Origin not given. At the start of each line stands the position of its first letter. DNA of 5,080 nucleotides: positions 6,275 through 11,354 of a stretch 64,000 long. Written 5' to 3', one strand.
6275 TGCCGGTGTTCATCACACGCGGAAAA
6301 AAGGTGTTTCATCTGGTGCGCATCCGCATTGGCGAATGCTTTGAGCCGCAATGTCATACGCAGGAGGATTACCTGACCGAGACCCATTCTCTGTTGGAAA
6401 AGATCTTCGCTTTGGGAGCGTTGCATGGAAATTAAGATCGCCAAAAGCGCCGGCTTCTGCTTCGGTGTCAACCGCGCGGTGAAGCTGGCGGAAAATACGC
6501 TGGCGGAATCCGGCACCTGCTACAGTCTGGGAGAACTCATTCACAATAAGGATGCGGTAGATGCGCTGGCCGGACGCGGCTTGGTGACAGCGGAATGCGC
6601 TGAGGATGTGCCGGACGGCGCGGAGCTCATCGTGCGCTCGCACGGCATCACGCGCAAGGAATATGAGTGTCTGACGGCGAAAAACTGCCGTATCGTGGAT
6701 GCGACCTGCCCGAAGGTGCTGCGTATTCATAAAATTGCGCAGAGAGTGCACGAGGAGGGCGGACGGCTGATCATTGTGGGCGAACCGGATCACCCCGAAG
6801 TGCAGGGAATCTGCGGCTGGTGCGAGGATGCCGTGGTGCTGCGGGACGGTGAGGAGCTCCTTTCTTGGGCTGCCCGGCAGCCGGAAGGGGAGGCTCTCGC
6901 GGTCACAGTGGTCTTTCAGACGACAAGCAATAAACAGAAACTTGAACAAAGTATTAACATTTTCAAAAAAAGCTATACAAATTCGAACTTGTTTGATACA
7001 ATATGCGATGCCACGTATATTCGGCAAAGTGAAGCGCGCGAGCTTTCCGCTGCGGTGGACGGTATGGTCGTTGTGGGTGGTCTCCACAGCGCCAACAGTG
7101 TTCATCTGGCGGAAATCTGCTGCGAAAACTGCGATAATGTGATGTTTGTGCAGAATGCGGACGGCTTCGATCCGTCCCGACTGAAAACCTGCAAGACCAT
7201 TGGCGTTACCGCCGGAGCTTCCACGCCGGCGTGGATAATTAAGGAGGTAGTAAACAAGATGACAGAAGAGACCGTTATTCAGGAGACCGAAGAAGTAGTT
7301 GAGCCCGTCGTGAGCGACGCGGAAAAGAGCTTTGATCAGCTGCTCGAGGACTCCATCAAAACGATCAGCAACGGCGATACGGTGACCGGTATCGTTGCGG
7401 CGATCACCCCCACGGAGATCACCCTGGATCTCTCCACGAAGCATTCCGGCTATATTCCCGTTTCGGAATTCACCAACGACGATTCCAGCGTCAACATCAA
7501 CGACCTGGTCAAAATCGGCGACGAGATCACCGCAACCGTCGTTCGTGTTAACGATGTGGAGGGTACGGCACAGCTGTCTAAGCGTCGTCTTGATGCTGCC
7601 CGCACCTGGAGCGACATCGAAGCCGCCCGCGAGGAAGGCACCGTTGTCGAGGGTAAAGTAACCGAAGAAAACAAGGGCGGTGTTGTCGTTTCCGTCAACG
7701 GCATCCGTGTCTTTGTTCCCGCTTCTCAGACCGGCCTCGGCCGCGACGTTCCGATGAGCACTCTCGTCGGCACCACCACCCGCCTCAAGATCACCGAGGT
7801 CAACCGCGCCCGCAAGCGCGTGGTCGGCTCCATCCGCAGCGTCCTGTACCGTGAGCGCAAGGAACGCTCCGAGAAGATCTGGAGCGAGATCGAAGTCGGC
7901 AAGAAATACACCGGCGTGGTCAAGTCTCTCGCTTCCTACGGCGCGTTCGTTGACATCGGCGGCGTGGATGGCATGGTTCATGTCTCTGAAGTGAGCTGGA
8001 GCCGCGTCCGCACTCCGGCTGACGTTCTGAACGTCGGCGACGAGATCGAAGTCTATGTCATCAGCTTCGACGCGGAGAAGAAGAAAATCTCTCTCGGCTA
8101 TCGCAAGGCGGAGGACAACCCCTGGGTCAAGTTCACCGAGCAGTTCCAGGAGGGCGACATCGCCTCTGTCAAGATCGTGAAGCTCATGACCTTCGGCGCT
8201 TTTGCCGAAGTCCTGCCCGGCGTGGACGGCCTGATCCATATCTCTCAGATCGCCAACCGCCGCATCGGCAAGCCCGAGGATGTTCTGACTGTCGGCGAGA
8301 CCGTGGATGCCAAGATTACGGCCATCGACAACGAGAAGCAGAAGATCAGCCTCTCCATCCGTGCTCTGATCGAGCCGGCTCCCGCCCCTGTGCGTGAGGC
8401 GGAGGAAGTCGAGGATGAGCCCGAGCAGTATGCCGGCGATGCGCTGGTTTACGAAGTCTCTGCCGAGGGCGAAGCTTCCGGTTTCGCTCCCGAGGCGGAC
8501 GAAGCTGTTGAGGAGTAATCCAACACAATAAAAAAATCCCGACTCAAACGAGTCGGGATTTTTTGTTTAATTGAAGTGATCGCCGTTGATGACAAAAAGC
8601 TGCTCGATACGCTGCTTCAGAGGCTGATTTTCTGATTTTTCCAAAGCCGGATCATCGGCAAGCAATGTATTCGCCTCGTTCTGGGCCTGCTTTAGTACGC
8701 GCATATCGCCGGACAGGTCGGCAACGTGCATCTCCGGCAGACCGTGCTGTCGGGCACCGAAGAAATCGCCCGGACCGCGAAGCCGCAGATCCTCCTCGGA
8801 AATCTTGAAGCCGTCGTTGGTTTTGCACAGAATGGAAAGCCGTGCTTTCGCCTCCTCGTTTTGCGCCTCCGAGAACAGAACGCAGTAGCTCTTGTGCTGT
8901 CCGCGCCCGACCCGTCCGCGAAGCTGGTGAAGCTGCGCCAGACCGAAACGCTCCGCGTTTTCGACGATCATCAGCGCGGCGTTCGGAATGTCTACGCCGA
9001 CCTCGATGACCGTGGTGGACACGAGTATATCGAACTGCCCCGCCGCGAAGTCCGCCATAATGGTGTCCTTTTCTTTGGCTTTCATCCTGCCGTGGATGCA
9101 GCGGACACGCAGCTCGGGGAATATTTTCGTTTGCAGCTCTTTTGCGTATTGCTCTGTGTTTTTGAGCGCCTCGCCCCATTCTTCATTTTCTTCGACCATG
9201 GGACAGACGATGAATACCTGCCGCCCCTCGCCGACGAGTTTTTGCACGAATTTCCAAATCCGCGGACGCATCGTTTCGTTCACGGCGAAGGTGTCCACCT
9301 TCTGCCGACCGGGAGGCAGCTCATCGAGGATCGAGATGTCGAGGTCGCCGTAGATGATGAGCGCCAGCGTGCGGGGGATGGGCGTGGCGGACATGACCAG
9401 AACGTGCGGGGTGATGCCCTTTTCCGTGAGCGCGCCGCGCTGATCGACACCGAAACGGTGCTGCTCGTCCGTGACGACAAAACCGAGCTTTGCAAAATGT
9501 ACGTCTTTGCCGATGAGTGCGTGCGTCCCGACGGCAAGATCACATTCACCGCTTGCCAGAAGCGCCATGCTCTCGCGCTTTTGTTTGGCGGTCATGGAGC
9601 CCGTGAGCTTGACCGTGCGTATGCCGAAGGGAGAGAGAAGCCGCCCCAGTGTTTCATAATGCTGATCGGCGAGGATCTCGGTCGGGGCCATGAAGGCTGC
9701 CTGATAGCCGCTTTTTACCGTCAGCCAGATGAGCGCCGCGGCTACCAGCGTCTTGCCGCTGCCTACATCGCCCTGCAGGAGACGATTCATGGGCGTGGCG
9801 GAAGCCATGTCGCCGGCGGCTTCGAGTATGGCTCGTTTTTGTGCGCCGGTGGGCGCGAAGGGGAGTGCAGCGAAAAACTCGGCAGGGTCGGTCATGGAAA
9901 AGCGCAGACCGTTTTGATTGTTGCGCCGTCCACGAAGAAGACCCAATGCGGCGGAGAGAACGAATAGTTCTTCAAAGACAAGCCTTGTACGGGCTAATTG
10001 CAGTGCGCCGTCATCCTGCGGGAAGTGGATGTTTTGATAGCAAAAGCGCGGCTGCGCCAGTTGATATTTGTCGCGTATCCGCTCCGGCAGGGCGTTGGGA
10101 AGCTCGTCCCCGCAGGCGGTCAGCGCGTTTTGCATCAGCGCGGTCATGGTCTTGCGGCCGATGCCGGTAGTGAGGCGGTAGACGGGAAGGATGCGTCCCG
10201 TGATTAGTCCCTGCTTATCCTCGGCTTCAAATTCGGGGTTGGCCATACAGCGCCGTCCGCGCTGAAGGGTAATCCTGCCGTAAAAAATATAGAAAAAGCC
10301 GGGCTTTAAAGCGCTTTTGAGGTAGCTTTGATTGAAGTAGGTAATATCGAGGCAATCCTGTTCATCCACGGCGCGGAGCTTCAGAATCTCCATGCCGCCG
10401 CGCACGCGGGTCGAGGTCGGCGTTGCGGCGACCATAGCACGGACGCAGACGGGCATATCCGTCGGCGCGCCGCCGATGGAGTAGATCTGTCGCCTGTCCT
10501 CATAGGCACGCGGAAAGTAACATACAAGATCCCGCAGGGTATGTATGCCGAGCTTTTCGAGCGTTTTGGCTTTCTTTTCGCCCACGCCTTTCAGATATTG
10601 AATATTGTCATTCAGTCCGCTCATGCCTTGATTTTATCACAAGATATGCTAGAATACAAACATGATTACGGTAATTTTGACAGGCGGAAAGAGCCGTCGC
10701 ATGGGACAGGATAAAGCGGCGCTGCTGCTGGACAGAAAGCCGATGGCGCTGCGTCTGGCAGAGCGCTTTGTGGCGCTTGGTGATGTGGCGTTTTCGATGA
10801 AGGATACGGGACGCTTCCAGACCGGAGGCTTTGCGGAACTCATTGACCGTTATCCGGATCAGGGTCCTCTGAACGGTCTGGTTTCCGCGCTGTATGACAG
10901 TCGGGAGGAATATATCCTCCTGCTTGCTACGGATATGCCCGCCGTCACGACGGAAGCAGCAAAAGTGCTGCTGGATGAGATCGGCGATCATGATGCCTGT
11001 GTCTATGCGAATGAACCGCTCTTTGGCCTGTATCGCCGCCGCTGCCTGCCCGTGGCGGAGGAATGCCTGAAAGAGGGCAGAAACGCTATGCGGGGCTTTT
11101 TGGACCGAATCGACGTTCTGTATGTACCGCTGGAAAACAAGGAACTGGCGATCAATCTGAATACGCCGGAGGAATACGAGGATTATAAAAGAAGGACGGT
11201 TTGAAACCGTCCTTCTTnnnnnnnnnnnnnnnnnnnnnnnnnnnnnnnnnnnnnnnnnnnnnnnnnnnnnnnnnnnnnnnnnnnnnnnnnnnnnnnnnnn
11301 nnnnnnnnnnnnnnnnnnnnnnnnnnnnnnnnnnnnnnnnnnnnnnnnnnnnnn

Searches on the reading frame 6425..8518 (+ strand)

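Call 44: search_protein_families(library=pfam, max_evalue=0.00001, proteins=[window:6425-8518:+])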
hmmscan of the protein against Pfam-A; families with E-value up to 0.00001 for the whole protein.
window:6425-8518:+ (697 aa): 4 families
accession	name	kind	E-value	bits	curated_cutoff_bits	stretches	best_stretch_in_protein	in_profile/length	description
PF02401.23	LYTB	-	3.5e-86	289.2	24.5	1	3-279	1-266/267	LytB protein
PF00575.29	S1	-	1.5e-62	208.3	22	4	489-560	2-74/74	S1 RNA binding domain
PF21710.3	Spt6_S1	-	9.9e-12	45.4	27.5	0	572-646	12-87/91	Spt6, S1/OB domain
PF23459.1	S1_RRP5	-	1.3e-11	45.4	27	0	492-557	4-70/72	RRP5 S1 domain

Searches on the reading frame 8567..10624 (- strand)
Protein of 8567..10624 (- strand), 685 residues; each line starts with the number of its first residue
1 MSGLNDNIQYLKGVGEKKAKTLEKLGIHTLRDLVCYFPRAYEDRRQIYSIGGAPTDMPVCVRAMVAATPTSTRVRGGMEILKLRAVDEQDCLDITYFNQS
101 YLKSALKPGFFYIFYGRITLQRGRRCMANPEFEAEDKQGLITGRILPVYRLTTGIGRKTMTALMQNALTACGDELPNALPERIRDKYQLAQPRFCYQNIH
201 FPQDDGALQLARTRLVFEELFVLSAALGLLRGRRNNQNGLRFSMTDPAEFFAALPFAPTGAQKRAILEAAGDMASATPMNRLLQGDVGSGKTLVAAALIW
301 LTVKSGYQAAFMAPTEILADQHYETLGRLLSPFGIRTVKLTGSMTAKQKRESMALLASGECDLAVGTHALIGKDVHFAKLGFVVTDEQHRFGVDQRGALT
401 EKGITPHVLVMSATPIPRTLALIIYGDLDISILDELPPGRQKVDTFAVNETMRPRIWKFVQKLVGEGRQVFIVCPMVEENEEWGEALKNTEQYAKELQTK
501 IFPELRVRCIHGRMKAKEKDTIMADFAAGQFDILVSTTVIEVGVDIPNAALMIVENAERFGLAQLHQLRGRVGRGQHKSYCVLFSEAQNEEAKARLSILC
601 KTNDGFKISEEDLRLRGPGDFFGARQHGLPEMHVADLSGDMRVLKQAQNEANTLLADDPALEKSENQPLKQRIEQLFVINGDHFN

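Call 44: search_protein_families(library=pfam, max_evalue=0.00001, proteins=[window:8567-10624:-])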
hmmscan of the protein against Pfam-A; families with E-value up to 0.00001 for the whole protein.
window:8567-10624:- (685 aa): 6 families
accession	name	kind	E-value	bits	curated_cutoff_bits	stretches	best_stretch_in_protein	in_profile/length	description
PF17191.10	RecG_wedge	-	1.6e-31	109.5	23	1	7-169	1-160/162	RecG wedge domain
PF00271.37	Helicase_C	-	4e-26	91.9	23.5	1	460-574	6-108/110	Helicase conserved C-terminal domain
PF00270.35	DEAD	-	2.8e-25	89.4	26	1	262-420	4-164/167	DEAD/DEAH box helicase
PF19833.4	RecG_dom3_C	-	1.3e-16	60.8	26.8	1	602-677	1-77/87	ATP-dependent DNA helicase RecG, domain 3, C-terminal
PF04851.21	ResIII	-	7.2e-11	42.7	22.5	1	262-415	8-162/164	Type III restriction enzyme, res subunit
PF22590.2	Cas3-like_C_2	-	8.7e-06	26.4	27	0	467-575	2-104/106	CRISPR-associated nuclease/helicase Cas3, C-terminal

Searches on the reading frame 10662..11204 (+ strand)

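Call 44: search_protein_families(library=pfam, max_evalue=0.00001, proteins=[window:10662-11204:+])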
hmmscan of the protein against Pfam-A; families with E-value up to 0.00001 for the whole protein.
window:10662-11204:+ (180 aa): 1 family
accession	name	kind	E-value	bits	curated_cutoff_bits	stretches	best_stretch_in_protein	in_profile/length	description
PF12804.13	NTP_transf_3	-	5.1e-26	92.2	27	1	4-148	2-155/160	MobA-like NTP transferase domain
